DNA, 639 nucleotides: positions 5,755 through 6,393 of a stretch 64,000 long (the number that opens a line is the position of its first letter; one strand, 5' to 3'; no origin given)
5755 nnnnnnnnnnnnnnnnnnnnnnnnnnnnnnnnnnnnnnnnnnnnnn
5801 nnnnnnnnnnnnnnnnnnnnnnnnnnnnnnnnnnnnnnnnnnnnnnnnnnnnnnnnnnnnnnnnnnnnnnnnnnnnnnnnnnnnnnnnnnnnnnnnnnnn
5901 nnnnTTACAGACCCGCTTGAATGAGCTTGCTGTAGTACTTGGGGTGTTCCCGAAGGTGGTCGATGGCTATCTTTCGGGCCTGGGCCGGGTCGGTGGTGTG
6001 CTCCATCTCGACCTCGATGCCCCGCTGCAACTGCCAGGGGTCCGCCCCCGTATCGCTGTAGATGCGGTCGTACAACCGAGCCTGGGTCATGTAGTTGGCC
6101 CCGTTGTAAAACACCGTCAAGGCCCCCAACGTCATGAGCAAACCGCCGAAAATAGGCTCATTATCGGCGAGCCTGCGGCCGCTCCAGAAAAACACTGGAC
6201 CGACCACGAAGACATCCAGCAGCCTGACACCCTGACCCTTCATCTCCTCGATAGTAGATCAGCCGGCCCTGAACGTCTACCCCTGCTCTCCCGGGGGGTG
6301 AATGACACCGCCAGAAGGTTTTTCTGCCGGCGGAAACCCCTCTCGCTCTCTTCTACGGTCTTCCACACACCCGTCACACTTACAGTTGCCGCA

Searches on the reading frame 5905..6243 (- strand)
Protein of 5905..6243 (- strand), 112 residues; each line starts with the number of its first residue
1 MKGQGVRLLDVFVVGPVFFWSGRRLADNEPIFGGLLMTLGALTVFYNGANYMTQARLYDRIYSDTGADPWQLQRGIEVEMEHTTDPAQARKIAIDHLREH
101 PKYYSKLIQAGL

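Call 47: search_protein_families(library=pfam, proteins=[window:5905-6243:-], max_evalue=0.01)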
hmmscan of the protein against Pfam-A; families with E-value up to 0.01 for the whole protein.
window:5905-6243:- (112 aa): 1 family
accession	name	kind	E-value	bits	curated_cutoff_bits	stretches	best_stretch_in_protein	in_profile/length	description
PF18905.5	DUF5661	-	4.4e-11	43.4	27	1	71-107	19-59/65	Protein of unknown function (DUF5661)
